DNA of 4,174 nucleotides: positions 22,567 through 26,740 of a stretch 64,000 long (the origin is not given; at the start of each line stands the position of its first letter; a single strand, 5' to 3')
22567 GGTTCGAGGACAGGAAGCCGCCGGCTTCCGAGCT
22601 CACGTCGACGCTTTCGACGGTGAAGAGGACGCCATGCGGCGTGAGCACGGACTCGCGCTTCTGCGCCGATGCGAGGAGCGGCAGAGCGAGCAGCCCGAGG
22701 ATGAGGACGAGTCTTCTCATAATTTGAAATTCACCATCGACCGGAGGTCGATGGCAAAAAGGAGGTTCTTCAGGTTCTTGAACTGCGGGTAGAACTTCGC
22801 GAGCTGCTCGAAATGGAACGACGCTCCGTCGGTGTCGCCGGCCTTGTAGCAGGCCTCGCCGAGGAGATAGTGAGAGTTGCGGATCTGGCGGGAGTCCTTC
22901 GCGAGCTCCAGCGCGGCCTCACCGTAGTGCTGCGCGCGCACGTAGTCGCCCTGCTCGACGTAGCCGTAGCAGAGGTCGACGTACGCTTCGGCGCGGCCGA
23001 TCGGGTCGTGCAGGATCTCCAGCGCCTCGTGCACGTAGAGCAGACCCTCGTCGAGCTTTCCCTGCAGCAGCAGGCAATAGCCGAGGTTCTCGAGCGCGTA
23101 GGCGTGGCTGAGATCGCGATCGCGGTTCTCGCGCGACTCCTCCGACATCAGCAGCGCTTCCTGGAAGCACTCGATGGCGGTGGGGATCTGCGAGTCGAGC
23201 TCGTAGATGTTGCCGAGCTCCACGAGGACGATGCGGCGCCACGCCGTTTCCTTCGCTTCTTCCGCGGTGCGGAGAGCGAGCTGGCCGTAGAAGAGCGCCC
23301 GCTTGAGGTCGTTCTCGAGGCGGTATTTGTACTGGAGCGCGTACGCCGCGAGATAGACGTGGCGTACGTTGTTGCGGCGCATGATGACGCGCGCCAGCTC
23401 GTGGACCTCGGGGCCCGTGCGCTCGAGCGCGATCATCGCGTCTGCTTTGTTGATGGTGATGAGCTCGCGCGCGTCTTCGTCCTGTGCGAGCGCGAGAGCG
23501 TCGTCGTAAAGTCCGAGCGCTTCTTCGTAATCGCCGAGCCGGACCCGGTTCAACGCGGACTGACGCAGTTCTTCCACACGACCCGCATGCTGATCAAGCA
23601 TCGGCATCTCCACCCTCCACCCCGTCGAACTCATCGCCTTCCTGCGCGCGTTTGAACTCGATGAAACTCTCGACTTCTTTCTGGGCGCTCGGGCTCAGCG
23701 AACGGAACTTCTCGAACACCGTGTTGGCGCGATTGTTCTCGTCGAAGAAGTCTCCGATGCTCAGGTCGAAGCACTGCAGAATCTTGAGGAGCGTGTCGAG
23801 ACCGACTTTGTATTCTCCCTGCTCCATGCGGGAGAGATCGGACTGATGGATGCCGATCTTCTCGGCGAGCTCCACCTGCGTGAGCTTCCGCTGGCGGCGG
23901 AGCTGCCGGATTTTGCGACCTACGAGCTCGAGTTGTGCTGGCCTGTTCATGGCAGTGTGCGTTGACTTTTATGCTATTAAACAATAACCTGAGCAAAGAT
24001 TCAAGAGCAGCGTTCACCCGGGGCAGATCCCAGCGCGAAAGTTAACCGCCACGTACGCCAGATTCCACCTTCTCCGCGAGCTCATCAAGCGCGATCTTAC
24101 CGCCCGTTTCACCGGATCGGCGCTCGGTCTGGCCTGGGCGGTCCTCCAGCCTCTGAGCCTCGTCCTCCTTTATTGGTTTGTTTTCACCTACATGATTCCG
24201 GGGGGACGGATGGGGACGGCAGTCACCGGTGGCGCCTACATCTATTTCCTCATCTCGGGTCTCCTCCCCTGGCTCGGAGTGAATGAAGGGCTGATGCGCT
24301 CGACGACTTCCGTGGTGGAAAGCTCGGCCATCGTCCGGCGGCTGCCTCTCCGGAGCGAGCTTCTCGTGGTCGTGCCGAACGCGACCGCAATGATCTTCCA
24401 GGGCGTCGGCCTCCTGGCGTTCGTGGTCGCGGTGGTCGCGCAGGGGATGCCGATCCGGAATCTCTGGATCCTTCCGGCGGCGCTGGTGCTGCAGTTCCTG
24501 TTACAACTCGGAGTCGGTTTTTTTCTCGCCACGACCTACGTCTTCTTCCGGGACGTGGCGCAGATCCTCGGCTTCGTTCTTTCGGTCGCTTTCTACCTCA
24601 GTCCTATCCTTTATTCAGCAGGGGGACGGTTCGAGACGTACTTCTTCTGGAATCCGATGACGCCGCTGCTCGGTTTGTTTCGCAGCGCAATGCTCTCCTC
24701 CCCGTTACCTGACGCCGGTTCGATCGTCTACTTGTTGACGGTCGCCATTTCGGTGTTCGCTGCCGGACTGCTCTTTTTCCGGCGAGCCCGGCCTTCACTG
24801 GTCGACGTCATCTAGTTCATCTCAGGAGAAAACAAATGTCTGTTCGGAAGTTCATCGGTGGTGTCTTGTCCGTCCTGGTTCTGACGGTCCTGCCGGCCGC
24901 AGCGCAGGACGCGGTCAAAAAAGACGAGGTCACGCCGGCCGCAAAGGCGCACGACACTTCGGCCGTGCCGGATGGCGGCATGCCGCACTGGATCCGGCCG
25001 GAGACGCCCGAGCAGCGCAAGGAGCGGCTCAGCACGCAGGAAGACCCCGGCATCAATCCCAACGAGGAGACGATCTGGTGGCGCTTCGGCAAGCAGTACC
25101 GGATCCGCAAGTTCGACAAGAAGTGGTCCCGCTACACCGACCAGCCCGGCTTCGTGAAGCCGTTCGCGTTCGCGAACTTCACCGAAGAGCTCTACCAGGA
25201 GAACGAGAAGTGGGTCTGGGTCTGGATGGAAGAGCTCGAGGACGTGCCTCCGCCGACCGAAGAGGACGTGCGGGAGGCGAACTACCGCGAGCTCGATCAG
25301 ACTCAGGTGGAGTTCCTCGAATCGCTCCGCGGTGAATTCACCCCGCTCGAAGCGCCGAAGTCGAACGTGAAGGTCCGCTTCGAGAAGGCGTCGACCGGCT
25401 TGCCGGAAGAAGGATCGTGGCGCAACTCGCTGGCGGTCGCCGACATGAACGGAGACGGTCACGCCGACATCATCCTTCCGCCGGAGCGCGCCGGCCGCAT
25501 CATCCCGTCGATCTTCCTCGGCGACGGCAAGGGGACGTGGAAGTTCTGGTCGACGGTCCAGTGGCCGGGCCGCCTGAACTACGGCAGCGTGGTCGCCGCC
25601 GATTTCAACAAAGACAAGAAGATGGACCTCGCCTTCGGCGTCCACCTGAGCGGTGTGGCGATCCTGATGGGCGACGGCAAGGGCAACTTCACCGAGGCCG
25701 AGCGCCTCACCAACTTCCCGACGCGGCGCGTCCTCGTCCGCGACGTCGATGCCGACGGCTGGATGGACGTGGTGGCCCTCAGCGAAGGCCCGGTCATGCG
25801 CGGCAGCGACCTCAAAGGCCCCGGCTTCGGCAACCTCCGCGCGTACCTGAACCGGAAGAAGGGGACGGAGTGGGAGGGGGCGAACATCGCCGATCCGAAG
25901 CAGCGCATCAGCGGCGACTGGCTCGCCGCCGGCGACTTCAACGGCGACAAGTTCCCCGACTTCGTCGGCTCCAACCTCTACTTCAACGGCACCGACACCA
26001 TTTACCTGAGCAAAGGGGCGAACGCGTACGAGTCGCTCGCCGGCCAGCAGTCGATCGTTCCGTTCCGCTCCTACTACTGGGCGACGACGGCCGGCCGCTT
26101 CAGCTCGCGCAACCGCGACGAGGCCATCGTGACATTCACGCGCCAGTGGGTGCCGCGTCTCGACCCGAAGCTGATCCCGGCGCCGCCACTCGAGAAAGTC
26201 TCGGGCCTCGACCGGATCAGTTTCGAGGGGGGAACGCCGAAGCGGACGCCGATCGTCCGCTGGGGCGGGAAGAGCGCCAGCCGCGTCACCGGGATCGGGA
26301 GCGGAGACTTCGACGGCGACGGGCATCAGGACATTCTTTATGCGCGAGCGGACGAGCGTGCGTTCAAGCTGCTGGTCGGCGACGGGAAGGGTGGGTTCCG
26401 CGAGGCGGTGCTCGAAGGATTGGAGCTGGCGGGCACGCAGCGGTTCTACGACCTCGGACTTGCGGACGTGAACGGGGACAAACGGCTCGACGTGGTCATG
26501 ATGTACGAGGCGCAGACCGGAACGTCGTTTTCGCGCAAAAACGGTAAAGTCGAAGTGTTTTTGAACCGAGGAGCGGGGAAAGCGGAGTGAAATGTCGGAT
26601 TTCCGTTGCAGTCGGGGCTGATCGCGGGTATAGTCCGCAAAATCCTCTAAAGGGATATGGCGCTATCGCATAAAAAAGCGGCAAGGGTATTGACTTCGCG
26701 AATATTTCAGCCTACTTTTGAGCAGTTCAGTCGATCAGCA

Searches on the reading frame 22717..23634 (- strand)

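Call 22: search_protein_families(library=pfam, proteins=[window:22717-23634:-], max_evalue=0.001)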
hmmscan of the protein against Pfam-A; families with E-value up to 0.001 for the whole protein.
window:22717-23634:- (305 aa): 14 families
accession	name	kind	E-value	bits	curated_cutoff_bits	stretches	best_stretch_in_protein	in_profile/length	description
PF07719.23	TPR_2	-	1.9e-19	68.6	27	1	254-284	3-33/34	Tetratricopeptide repeat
PF13424.12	TPR_12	-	1.4e-16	60.9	30.1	2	215-282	3-75/77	Tetratricopeptide repeat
PF00515.34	TPR_1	-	9.8e-14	50.9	27.8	0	178-209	1-32/34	Tetratricopeptide repeat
PF13432.12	TPR_16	-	5.7e-11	43.1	32.7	0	225-271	7-50/65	Tetratricopeptide repeat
PF14559.12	TPR_19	-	8.2e-09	36.1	25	1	226-291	2-64/68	Tetratricopeptide repeat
PF13428.12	TPR_14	-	1.7e-08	34.7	23.5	0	22-55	3-37/44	Tetratricopeptide repeat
PF13176.12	TPR_7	-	4.9e-07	29.8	27.9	0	32-55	11-34/36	Tetratricopeptide repeat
PF17874.7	TPR_MalT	-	6.1e-06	26.2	45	1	109-280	16-189/336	MalT-like TPR region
PF13374.12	TPR_10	-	1.2e-05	25.6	27.5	0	32-51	14-33/42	Tetratricopeptide repeat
PF07721.20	TPR_4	-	2.1e-05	25.1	27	0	255-271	4-20/26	Tetratricopeptide repeat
PF13181.12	TPR_8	-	2.9e-05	24.3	25.7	0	254-284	3-33/34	Tetratricopeptide repeat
PF13174.12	TPR_6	-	6.8e-05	23.7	26.3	0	256-284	4-32/33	Tetratricopeptide repeat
PF14853.12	Fis1_TPR_C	-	7.1e-05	23.4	25.3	0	252-295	1-44/53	Fis1 C-terminal tetratricopeptide repeat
PF12895.13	ANAPC3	-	0.0002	22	27.2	0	216-276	24-80/82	Anaphase-promoting complex, cyclosome, subunit 3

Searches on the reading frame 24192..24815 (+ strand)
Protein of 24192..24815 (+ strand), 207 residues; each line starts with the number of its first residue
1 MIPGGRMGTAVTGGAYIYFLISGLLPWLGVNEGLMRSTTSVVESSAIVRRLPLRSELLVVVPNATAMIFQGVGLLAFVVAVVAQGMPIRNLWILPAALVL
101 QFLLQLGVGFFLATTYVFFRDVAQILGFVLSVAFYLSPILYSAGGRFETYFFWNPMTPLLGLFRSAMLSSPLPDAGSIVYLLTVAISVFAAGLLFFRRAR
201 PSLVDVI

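Call 22: search_protein_families(library=pfam, proteins=[window:24192-24815:+], max_evalue=0.001)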
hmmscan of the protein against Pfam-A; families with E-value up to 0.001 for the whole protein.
window:24192-24815:+ (207 aa): 1 family
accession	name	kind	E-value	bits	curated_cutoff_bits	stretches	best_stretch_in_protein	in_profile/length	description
PF01061.29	ABC2_membrane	-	0.00021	21.3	26.9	1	61-167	101-210/211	ABC-2 type transporter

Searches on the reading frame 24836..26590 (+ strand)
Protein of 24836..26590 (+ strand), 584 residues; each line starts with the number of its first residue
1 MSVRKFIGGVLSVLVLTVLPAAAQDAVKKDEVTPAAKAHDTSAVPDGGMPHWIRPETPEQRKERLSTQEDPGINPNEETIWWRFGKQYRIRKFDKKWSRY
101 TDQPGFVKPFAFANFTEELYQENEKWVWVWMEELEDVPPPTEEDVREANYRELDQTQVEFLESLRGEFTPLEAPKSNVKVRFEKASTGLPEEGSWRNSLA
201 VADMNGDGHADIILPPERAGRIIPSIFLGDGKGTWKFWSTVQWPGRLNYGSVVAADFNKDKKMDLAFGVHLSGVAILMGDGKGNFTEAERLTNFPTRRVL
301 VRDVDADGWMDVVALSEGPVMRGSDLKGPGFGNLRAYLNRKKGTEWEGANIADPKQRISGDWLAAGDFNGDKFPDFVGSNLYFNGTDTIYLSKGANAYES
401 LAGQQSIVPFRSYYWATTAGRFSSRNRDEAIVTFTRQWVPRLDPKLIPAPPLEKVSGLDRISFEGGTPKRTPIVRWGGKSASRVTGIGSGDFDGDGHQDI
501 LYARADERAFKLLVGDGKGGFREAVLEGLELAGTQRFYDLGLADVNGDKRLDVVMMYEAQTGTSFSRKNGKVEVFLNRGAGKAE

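Call 22: search_protein_families(library=pfam, proteins=[window:24836-26590:+], max_evalue=0.001)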
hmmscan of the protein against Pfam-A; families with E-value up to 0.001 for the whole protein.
window:24836-26590:+ (584 aa): 2 families
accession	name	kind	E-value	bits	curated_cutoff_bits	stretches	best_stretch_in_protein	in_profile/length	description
PF13517.12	FG-GAP_3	-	7.9e-34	116.5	26.9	4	491-554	1-60/61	FG-GAP-like repeat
PF01839.29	FG-GAP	-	3.3e-21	75.2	22.1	1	197-214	3-20/37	FG-GAP repeat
